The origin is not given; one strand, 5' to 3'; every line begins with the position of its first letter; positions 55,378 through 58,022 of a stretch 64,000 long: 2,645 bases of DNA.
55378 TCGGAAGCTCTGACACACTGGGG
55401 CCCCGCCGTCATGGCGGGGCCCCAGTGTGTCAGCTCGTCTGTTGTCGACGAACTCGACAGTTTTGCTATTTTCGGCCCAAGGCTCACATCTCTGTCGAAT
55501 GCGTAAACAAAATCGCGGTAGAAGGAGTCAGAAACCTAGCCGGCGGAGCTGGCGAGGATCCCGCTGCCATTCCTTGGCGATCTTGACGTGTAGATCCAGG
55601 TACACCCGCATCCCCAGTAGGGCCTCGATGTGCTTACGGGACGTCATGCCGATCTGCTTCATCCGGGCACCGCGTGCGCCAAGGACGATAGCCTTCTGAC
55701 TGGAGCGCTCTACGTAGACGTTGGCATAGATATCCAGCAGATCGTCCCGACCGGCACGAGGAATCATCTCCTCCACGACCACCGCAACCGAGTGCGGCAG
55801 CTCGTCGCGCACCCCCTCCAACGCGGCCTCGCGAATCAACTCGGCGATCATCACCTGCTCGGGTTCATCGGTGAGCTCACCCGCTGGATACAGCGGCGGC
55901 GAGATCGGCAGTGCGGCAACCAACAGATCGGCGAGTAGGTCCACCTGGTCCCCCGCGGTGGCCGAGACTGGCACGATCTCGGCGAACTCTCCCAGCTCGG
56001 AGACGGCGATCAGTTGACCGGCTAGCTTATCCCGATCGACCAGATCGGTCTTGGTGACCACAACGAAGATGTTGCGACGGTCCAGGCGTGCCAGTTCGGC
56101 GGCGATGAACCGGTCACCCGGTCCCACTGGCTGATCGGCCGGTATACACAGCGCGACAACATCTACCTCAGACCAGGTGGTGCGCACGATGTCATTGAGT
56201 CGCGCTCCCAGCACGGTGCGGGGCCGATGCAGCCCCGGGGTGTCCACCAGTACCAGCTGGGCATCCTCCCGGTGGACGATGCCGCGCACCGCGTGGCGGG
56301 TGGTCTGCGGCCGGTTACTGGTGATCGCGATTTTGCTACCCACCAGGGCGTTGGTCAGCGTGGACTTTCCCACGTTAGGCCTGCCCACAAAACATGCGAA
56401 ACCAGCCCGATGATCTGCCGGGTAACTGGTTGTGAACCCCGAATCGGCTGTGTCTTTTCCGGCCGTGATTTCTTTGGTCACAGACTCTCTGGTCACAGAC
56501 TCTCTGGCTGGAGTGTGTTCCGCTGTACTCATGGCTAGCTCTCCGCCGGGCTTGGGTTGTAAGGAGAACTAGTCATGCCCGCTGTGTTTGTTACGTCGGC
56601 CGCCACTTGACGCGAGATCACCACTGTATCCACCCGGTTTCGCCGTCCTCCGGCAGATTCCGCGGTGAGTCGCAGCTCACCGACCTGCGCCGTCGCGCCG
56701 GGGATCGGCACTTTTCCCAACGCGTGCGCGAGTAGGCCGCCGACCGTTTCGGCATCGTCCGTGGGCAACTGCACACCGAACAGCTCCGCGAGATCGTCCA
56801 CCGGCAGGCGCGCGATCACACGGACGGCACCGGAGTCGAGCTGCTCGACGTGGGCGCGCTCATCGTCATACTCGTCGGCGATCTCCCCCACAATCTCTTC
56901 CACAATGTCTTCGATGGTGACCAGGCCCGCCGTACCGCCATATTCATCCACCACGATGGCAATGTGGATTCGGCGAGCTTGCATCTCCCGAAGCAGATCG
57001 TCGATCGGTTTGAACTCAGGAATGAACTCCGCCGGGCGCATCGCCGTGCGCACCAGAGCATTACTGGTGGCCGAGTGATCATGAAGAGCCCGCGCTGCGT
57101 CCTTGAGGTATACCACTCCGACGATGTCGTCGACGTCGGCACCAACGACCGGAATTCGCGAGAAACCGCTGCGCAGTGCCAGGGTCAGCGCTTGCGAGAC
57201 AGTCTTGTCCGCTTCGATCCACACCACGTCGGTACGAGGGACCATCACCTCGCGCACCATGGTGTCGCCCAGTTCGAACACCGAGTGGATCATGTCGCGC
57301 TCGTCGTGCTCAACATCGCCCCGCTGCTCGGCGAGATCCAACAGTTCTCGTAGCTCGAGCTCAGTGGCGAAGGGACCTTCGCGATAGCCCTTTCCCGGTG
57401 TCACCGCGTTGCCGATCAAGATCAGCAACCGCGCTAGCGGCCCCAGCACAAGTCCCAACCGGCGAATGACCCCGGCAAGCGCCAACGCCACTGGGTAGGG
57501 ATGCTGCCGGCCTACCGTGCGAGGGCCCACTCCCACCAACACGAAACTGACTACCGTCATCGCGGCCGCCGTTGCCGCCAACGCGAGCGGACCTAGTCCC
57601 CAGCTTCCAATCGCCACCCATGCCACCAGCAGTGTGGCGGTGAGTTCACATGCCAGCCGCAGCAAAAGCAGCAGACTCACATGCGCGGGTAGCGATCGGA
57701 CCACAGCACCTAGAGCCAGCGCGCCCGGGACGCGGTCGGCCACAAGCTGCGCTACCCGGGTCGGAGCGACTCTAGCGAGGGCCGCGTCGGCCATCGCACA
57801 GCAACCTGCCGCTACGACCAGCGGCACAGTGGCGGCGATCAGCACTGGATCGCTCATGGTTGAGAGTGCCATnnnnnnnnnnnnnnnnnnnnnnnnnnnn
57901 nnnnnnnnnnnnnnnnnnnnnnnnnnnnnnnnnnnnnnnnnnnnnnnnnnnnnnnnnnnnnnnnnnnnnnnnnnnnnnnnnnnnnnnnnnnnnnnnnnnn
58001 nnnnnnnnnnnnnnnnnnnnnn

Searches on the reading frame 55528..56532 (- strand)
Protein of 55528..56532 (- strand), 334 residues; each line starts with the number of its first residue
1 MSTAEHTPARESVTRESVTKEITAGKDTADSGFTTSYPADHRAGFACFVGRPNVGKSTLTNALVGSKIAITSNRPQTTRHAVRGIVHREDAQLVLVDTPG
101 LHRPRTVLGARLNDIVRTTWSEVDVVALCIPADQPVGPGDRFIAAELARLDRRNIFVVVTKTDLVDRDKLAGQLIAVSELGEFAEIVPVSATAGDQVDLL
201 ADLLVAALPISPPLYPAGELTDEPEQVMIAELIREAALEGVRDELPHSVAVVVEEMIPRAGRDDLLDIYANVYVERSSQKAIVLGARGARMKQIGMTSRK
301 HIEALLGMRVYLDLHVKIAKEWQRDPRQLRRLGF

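Call 63: search_protein_families(library=pfam, proteins=[window:55528-56532:-], max_evalue=0.0001)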
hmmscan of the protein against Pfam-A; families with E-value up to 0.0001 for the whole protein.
window:55528-56532:- (334 aa): 7 families
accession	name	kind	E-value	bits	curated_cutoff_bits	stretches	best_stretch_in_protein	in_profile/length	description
PF01926.29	MMR_HSR1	-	2.8e-22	79.4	21.9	1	47-161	3-113/113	50S ribosome-binding GTPase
PF07650.23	KH_2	-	2.6e-14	53.3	22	1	244-323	1-78/78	KH domain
PF02421.24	FeoB_N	-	5.9e-09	36.1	27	1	47-103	4-59/156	Ferrous iron transport protein B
PF00350.29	Dynamin_N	-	6.5e-09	36.5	27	0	48-79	3-34/168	Dynamin family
PF03193.22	RsgA_GTPase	-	1.8e-08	34.8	30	1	44-103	107-170/174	RsgA GTPase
PF00009.33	GTP_EFTU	-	6.2e-08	32.9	26.5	1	88-209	66-187/188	Elongation factor Tu GTP binding domain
PF10662.15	PduV-EutP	-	6.9e-05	23.1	21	0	48-202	6-139/143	Ethanolamine utilisation - propanediol utilisation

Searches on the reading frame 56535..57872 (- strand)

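Call 63: search_protein_families(library=pfam, proteins=[window:56535-57872:-], max_evalue=0.0001)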
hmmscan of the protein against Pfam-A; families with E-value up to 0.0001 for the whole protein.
window:56535-57872:- (445 aa): 3 families
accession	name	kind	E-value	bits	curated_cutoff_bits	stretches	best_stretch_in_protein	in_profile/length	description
PF01595.25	CNNM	-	3.3e-28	99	28.4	1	15-191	3-181/181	Cyclin M transmembrane N-terminal domain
PF00571.33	CBS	-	4.7e-19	68.9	24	2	206-264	1-56/57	CBS domain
PF03471.22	CorC_HlyC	-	3.4e-14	53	27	1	344-422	2-80/81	Transporter associated domain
